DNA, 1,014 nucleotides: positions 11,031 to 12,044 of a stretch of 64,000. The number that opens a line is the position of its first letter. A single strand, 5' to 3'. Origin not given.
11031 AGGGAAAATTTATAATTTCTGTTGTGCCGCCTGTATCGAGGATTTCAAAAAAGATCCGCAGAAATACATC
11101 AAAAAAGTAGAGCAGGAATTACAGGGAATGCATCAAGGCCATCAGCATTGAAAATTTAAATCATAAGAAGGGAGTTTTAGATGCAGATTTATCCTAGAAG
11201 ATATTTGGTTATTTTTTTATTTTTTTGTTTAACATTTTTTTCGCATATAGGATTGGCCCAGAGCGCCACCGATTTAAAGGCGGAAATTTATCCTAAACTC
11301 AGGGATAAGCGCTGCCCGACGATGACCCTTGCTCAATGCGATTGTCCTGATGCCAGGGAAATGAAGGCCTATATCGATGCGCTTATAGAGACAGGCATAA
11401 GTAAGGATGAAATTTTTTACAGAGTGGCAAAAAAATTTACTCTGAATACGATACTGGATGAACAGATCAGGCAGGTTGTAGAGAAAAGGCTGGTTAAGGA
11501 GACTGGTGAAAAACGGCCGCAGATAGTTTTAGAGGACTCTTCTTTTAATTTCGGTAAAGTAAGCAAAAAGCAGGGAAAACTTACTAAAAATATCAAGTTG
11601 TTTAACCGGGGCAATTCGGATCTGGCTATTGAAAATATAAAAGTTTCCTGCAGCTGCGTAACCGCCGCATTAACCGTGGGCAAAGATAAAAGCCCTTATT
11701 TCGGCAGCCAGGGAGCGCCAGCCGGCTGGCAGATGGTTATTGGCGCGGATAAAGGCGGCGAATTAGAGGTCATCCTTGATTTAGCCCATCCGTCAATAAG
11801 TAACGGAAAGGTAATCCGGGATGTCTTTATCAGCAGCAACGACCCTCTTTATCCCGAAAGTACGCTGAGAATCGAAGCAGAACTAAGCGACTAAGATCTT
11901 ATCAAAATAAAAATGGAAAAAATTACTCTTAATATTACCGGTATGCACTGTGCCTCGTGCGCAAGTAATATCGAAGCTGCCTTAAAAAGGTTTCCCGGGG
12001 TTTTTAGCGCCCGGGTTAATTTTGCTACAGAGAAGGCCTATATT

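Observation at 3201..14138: CsoR-headed 11-kb copper/silver locus combining an RND Cus-type pump, extra permease, YHS and DUF1573 periplasmic proteins and CopA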

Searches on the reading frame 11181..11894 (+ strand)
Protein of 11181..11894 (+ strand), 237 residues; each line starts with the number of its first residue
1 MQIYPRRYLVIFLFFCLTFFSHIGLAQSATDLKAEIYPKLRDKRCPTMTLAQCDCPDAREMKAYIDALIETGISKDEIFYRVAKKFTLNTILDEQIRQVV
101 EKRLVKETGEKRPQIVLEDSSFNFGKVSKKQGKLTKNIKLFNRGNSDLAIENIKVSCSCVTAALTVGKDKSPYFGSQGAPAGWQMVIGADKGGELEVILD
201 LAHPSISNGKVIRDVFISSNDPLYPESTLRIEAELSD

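Call 4: search_protein_families(library=pfam, proteins=[window:11181-11894:+])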
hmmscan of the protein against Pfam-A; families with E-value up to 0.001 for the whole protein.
window:11181-11894:+ (237 aa): 2 families
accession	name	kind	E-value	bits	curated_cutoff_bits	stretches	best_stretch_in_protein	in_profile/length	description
PF07610.17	DUF1573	-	1.1e-08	35.4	26.1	1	117-164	3-49/98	Protein of unknown function (DUF1573)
PF22544.2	HYDIN_VesB_CFA65-like_Ig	-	2e-07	31.6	25.5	1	113-163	1-52/100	HYDIN/CFA65/VesB-like, Ig-like domain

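Call 5: search_protein_families(library=ncbifam, proteins=[window:11181-11894:+])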
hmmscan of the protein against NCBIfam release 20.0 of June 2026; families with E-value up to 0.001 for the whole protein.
window:11181-11894:+ (237 aa): 1 family
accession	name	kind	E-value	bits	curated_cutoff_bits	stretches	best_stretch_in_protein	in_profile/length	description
NF041425.1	OS_HP2_seleno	subfamily_domain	2.9e-06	27.5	100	1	118-163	2-46/98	OS_HP2 family (seleno)protein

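Call 45: find_homologous_proteins(query=window:11181-11894:+)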
Query window:11181-11894:+ (237 aa): 213 proteins with E <= 0.001 among 618 candidates; the best 120 are listed.
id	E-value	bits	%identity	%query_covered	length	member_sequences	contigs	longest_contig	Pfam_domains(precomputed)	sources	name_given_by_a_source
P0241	2.7e-153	526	100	100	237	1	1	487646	PF07610.18,PF22544.3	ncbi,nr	ncbi:MAG: DUF1573 domain-containing protein [Candidatus Omnitrophica bacterium]|nr:DUF1573 domain-co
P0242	2.2e-136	470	89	100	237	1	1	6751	PF07610.18,PF22544.3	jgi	-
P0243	1.1e-127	442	83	100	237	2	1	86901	PF07610.18,PF22544.3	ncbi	-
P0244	2.4e-120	418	81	100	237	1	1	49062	PF07610.18,PF22544.3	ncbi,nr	ncbi:MAG: DUF1573 domain-containing protein [Candidatus Omnitrophota bacterium]|nr:DUF1573 domain-co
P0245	5.3e-120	417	79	100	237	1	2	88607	PF07610.18,PF22544.3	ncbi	-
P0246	7.8e-118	410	76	100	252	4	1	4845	PF07610.18,PF22544.3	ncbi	-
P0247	1.0e-110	387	72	100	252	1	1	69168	PF07610.18,PF22544.3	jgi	-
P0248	2.1e-108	379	74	100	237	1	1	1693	PF07610.18,PF22544.3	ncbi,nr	ncbi:MAG: DUF1573 domain-containing protein [Candidatus Omnitrophota bacterium]|nr:DUF1573 domain-co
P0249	4.9e-105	368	81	86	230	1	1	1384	PF07610.18,PF22544.3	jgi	jgi:hypothetical protein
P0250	4.5e-98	345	67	96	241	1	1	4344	PF07610.18,PF22544.3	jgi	-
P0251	2.0e-96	340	64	100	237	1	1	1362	PF07610.18,PF22544.3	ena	-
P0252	3.5e-94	332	64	100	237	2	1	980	PF07610.18,PF22544.3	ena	-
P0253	7.0e-94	331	64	98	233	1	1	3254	PF07610.18,PF22544.3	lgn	-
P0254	6.7e-93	328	62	100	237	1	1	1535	PF07610.18,PF22544.3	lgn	-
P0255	3.0e-91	323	59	100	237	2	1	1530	PF07610.18,PF22544.3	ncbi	-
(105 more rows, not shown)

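Call 46: find_encoding_contigs(protein=P0241, flank=10000, max_places=2)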
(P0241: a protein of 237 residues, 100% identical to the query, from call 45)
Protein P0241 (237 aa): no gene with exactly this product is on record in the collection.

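Call 55: predict_structure(alignment_id=A1)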
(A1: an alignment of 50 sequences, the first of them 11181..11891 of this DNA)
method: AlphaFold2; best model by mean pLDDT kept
length: 237 residues; sequences in the alignment: 50
mean_pLDDT: 90.0   pTM: 0.74
mean pLDDT of the five models: 90.0, 90.0, 89.7, 89.4, 88.2
residues with pLDDT >= 90: 176; 70-90: 39; 50-70: 20; < 50: 2
segments of 3 or more residues with pLDDT < 50: none
pLDDT, mean of each block of 10 residues (from residue 1): 58 64 62 92 84 90 95 94 92 95 90 94 95 97 97 97 98 97 97 98 93 96 93 93
secondary structure, 60 per line:
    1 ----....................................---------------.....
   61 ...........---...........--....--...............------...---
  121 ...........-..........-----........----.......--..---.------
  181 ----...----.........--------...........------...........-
elements in order: H5-39 H56-71 H75-85 H94-108 E115-117 E121-128 E133-142 E148-155 E160-166 E185-187 E192-200 E209-219 E226-236

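Call 57: fold_search(model_id=the predicted structure, library=pdb)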
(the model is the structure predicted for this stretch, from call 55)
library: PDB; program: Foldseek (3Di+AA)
matches with E <= 10: 1878; with E <= 0.001: 214
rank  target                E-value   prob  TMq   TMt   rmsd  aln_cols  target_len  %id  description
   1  7som_J                4.9e-07  1.00  0.35  0.13  36.0       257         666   14  Ciliary C2 central pair apparatus isolated from Chlamydomonas reinhardtii (released 2022-04-13)
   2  2qsv                  5.6e-07  1.00  0.40  0.43   1.9       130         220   16  Crystal structure of protein of unknown function from Porphyromonas gingivalis W83 (released 2007-09-25)
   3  3qbt_F                5.6e-07  1.00  0.39  0.63   7.8       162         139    9  Crystal structure of OCRL1 540-678 in complex with Rab8a:GppNHp (released 2011-03-23)
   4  2e6j_MODEL_1_A        1.1e-06  1.00  0.36  0.71   4.0       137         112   16  Solution structure of the C-terminal PapD-like domain from human HYDIN protein (released 2007-07-03)
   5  8jmw_A                1.9e-06  1.00  0.34  0.17   3.5       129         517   12  Fibril form of serine peptidase Vpr (released 2023-12-06)
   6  6fvi                  1.9e-06  1.00  0.29  0.45  11.6       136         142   12  ASH / PapD-like domain of human CEP192 (PapD-like domain 7) (released 2019-03-20)
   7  5ghu                  3.0e-06  1.00  0.34  0.39   4.4       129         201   13  Crystal structure of YadV chaperone at 1.63 Angstrom (released 2017-06-28)
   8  6bqm                  5.5e-06  1.00  0.34  0.19   4.8       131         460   15  Secreted serine protease VesC from Vibrio cholerae (released 2018-11-28)
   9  5l7u_A                5.5e-06  1.00  0.32  0.15   7.8       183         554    9  Crystal structure of BvGH123 with bound GalNAc (released 2017-03-22)
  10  6kjk                  7.4e-06  1.00  0.26  0.38   8.6       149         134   13  Structure of the N-terminal domain of PorA (released 2020-07-22)
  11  8bty_A                8.3e-06  1.00  0.31  0.09  11.3       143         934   15  Structure of the active form of ScpB, the C5a-peptidase from Streptococcus agalactiae. (released 2023-11-15)
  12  9ijj_4I               8.9e-06  1.00  0.34  0.03   5.1       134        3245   16  In situ structure of the central apparatus in mouse sperm axoneme. (released 2025-06-04)
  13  5l7r_A                9.4e-06  1.00  0.32  0.15   8.5       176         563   11  Crystal structure of BvGH123 (released 2017-03-22)
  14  3jwn_C                1.0e-05  1.00  0.34  0.40   4.7       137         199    9  Complex of FimC, FimF, FimG and FimH (released 2010-06-16)
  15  7sqc_F0               1.1e-05  1.00  0.36  0.28   3.2       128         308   11  Ciliary C1 central pair apparatus isolated from Chlamydomonas reinhardtii (released 2022-04-13)
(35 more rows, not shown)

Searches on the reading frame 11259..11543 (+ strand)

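Call 40: search_protein_families(library=pfam, proteins=[window:11259-11543:+], max_evalue=1)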
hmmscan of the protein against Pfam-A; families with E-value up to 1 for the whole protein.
seq(95 aa): 1 family
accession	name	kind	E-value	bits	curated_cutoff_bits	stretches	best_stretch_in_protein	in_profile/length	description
PF03918.19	CcmH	-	0.0056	16.4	25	1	9-59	31-81/143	Cytochrome C biogenesis protein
